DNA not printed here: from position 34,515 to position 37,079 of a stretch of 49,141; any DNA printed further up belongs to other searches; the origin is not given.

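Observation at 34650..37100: Island of about 25% GC encoding a 754-aa multi-pass membrane protein with a glycine-zipper tail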

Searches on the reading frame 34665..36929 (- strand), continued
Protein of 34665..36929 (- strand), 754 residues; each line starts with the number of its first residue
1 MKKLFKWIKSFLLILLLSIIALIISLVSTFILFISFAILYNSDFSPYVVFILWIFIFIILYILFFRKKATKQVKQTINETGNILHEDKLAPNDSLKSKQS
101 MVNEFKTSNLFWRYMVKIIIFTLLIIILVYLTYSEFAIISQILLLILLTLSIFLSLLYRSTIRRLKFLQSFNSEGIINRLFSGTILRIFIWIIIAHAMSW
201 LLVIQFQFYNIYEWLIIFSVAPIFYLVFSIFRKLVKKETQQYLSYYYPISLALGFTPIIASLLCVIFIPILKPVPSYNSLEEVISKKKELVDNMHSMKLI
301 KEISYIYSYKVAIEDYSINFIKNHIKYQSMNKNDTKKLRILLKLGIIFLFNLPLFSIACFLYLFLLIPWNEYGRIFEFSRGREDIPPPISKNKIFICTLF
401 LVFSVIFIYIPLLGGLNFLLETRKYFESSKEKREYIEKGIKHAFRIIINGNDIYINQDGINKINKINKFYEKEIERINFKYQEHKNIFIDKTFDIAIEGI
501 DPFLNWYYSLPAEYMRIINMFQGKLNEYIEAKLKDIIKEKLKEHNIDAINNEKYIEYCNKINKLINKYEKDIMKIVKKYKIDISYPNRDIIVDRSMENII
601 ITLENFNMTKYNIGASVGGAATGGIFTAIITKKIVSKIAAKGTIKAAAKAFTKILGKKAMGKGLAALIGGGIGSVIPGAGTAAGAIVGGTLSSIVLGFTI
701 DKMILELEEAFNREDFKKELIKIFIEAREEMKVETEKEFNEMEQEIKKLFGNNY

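Call 63: find_related_loci(query=A2, collection=genome_contigs, flank=8000)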
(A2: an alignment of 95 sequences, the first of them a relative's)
Query A2 (754 aa) in genome_contigs; peptide patterns used: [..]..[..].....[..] (x = any residue, [..] = any of these).
288 stretches matched a pattern; 262 encode a relative of the query (tblastn E <= 1e-3); the best 80 are kept; 80 distinct loci.
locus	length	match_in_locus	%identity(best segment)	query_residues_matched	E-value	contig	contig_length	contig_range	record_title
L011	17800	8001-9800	31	108-732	8e-70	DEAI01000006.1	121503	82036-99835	MAG TPA_asm: Candidatus Marinimicrobia bacterium UBA2986 UBA2986_contig_11275, whole genome shotgun sequence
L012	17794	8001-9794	28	114-736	4e-65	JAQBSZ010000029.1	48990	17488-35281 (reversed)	MAG: Proteobacteria bacterium isolate casp150-mb.100 NODE_1844_length_48990_cov_0.123376, whole genome shotgun sequence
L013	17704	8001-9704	30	142-732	7e-62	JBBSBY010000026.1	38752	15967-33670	MAG: Desulfomonilales bacterium isolate La6_metabat2.214 La6_metabat2.214_K_1201880_L_38752_cov_77.1824, whole genome sh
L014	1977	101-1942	30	96-734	2e-63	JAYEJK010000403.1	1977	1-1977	MAG: Thermodesulfobacteriota bacterium isolate MAG165 MAG165_403, whole genome shotgun sequence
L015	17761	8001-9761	29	120-732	1e-60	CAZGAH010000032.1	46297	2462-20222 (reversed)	MAG TPA_asm: uncultured Desulfovibrionaceae bacterium isolate binchicken_co113_251 genome assembly, contig: NODE_880_len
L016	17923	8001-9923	26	66-734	4e-55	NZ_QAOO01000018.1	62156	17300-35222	Nitrosomonas nitrosa strain Nm90 Ga0181054_118, whole genome shotgun sequence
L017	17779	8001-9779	28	122-732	2e-54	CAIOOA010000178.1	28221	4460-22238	MAG: uncultured Methylococcaceae bacterium isolate Day2-3_bin-150 genome assembly, contig: bin-150:178/315, whole genome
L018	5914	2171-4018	27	95-737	2e-54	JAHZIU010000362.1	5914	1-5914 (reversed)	MAG: Betaproteobacteria bacterium isolate P_S1_bin.11 k141_1117807, whole genome shotgun sequence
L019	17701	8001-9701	30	142-734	6e-54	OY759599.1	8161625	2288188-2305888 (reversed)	MAG: Desulfatiglandales bacterium isolate ef928343-fb2c-4ac1-bd77-a4af7a033044 genome assembly, chromosome: 1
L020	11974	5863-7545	29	145-733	6e-54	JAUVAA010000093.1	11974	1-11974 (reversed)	MAG: bacterium isolate CSMAG_207 CSMAG_207_k127_7492982_length_11974_cov_162.0000, whole genome shotgun sequence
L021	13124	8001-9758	29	124-732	4e-53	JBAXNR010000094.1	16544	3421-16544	MAG: Methylococcales bacterium isolate ELA484 MAG484_94, whole genome shotgun sequence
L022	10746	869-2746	29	77-732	1e-52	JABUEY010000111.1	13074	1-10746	MAG: Syntrophobacteraceae bacterium isolate Ch74 NODE_3840_length_13074_cov_4.49131_ID_8694263, whole genome shotgun seq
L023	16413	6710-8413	28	142-732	2e-55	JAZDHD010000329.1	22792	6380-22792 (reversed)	MAG: Pseudomonadota bacterium isolate MEGAHIT-group-0.299 k141_11179773, whole genome shotgun sequence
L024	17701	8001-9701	28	143-732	5e-51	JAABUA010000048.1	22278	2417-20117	MAG: Desulfobacteraceae bacterium isolate S25.Bin074 NODE_48_length_22278_cov_8.4452, whole genome shotgun sequence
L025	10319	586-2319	25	119-734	8e-51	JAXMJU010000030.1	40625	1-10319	MAG: Sulfuritalea sp. isolate G9_concoct.bin.37 k141_295586, whole genome shotgun sequence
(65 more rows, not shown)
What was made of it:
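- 35382..35420 (-): Residues 504-516, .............: the family's most conserved motif (consensus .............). The window copy has N where 95% of members have D. The motif was used as the search pattern that recovered 262 loci (call 63).
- A motif scan confirmed 262 loci in GTDB species genomes (call 63).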

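Call 75: fold_search(model_id=the predicted structure, library=pdb)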
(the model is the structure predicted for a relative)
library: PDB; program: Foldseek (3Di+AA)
matches with E <= 10: 71; with E <= 0.001: 0
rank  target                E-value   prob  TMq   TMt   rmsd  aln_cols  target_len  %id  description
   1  2j69_A                8.2e-01  0.13  0.12  0.13  28.3       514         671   12  Bacterial dynamin-like protein BDLP (released 2006-12-04)
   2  9cru_K                1.4e+00  0.10  0.07  0.20  70.4       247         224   11  Y20S (Sec18-Sec17-Sec9-Sso1-Snc1) EDTA - Class 1 (released 2025-08-27)
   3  7zk8                  2.0e+00  0.05  0.08  0.06  29.8       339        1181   11  ABCB1 L971C mutant (mABCB1) in the outward facing state bound to AAC (released 2023-04-26)
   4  9n22_K                2.0e+00  0.08  0.07  0.19  71.4       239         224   12  Y20S (Sec18-Sec17-Sec9-Sso1-Snc1) EDTA - Class 2 (released 2025-10-01)
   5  5t04_A                2.1e+00  0.03  0.06  0.09  26.9       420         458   13  STRUCTURE OF CONSTITUTIVELY ACTIVE NEUROTENSIN RECEPTOR (released 2016-12-21)
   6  7rdr_A                2.5e+00  0.04  0.10  0.13  26.1       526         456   11  Circular tandem repeat protein with novel repeat topology and enhanced subunit contact surfaces (released 2021-09-01)
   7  7zk4                  2.8e+00  0.04  0.08  0.05  26.7       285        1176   12  The ABCB1 L335C mutant (mABCB1) in the outward facing state (released 2023-04-26)
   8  7zk5                  2.8e+00  0.04  0.07  0.06  28.9       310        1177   11  ABCB1 L335C mutant (mABCB1) in the outward facing state bound to AAC (released 2023-04-26)
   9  5olo                  2.9e+00  0.04  0.07  0.11  29.9       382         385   13  Structure of the A2A-StaR2-bRIL562-Tozadenant complex at 3.1A obtained from in meso soaking experiments. (released 2018-01-17)
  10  9mg8_A                2.9e+00  0.02  0.06  0.10  32.0       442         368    7  Crystal Structure of b-iTHR-110 (released 2025-12-17)
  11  6oij_R                3.3e+00  0.05  0.07  0.13  16.7       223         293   13  Muscarinic acetylcholine receptor 1-G11 protein complex (released 2019-05-08)
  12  9ocj_B                3.4e+00  0.04  0.08  0.10  27.6       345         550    8  Transporter associated with antigen processing (TAP) bound to the viral protein CPXV012 in the outward-facing open sta (released 2025-09-10)
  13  2ch7_B                4.1e+00  0.04  0.08  0.15  62.6       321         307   14  Crystal structure of the cytoplasmic domain of a bacterial chemoreceptor from Thermotoga maritima (released 2006-04-18)
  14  8v8h_B                4.8e+00  0.07  0.08  0.18  21.9       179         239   11  PI3Ka H1047R co-crystal structure with inhibitor in cryptic pocket near H1047R (compound 4). (released 2024-03-20)
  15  6jzh                  4.8e+00  0.03  0.08  0.13  30.0       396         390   12  Structure of human A2A adenosine receptor in complex with ZM241385 obtained from SFX experiments under atmospheric press (released 2019-10-30)
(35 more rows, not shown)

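Call 78: list_cluster_members(proteins=[P0001, P0168, P0147, P0149, P0086, P0133, P0151, P0105, P0007, P0011])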
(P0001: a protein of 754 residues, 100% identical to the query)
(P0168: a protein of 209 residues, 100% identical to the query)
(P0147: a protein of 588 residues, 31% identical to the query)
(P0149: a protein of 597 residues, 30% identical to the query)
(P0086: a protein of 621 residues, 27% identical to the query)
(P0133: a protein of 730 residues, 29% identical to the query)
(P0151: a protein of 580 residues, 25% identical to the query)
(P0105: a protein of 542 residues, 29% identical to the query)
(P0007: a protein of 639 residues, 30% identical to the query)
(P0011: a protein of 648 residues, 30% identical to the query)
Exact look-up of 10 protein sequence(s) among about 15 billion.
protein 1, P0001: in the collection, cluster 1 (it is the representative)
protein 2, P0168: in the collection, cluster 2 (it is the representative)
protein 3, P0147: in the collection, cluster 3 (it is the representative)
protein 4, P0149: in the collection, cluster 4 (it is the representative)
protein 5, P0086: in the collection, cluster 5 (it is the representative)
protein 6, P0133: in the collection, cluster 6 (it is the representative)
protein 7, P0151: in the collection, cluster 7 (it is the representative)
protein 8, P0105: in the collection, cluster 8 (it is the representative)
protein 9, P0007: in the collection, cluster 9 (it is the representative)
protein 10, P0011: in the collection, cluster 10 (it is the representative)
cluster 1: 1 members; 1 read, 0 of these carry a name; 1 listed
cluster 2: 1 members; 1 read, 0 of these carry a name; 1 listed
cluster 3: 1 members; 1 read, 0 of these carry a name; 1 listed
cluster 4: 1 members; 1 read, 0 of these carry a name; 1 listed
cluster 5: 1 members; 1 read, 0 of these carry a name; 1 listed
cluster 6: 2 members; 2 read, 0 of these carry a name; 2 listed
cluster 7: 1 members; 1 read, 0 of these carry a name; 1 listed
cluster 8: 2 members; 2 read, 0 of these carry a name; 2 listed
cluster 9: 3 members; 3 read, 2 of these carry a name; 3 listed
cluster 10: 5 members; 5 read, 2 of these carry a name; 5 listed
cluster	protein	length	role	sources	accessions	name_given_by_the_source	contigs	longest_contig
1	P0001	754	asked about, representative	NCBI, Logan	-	-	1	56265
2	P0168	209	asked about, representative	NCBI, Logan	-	-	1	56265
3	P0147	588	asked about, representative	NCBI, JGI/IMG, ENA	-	-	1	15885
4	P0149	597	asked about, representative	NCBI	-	-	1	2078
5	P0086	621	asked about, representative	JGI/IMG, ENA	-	-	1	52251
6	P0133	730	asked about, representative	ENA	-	-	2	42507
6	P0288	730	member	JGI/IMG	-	-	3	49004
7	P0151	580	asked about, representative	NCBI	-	-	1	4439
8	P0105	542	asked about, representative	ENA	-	-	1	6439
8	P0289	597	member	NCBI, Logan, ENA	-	-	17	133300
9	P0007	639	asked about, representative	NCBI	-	-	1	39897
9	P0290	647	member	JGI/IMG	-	hypothetical protein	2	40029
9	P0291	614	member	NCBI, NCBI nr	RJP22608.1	MAG: hypothetical protein C4527_21555 [Candidatus Omnitrophota bacterium]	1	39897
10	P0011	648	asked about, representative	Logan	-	-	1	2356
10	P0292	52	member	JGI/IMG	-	hypothetical protein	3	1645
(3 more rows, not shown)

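Call 85: find_related_loci(query=A2, collection=viral_contigs, flank=10000)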
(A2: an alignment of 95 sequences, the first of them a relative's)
Query A2 (754 aa) in viral_contigs; peptide patterns used: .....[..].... (x = any residue, [..] = any of these).
3 stretches matched a pattern, but none encodes a relative of the query by tblastn (E <= 1e-3).

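Call 86: fold_search(model_id=the predicted structure, library=viral)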
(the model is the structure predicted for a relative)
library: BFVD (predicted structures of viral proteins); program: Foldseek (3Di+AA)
matches with E <= 10: 172; with E <= 0.001: 0
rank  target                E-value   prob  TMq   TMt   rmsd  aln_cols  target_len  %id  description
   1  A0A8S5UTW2            3.7e-02  0.11  0.07  0.07  39.1       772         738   12  Uncharacterized protein [Myoviridae sp. ctYA416]
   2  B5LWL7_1              1.7e-01  0.10  0.09  0.08  68.5       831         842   10  Uncharacterized protein [Feldmannia species virus]
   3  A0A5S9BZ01            4.1e-01  0.07  0.07  0.05  60.2       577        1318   13  DNA repair exonuclease [Tenacibaculum phage PTm1]
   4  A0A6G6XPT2            5.3e-01  0.07  0.09  0.06  50.1       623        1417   11  (no name in the UniProt tables at hand)
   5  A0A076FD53            5.3e-01  0.06  0.09  0.07  46.6       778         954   13  Uncharacterized protein [Penaeus monodon nudivirus]
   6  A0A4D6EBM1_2          9.0e-01  0.05  0.09  0.06  34.1       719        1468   12  Polyprotein [Grapevine leafroll-associated virus 2]
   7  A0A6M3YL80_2          9.4e-01  0.08  0.10  0.07  58.1       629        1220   14  (no name in the UniProt tables at hand)
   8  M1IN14                9.4e-01  0.06  0.08  0.12  39.9       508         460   12  (no name in the UniProt tables at hand)
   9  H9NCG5                9.4e-01  0.06  0.09  0.05  55.0       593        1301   14  (no name in the UniProt tables at hand)
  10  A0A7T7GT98            9.4e-01  0.03  0.08  0.06  52.0       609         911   13  (no name in the UniProt tables at hand)
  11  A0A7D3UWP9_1          1.0e+00  0.08  0.10  0.06  32.8       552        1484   10  (no name in the UniProt tables at hand)
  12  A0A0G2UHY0            1.1e+00  0.14  0.11  0.24  20.7       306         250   15  Membrane protein US20 [Mandrillus leucophaeus cytomegalovirus]
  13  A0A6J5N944            1.2e+00  0.03  0.08  0.06  45.5       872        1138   14  Uncharacterized protein [uncultured Caudovirales phage]
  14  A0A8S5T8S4            1.3e+00  0.04  0.08  0.06  40.6       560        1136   10  Tail tape measure protein [Siphoviridae sp. ct0Wl9]
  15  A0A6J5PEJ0            1.3e+00  0.04  0.06  0.09  43.3       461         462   10  Uncharacterized protein [uncultured Caudovirales phage]
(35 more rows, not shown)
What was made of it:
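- Tried and rejected: Foldseek against PDB and BFVD gave nothing at E<=1e-3 (calls 75, 86).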

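Call 87: search_dna_similar(query=P0003, collection=phages, mode=protein, max_evalue=0.001)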
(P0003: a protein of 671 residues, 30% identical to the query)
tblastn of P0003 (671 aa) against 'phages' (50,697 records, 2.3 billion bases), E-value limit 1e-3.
No match.
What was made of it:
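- On Phage tape-measure proteins: No family relatives were found in the phage collections (calls 85, 87).
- Closest known: Hydrophobic Gly/Ala-rich segments of phage tail tape-measure proteins. Different: The family is absent from the phage collections searched (calls 85, 87).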
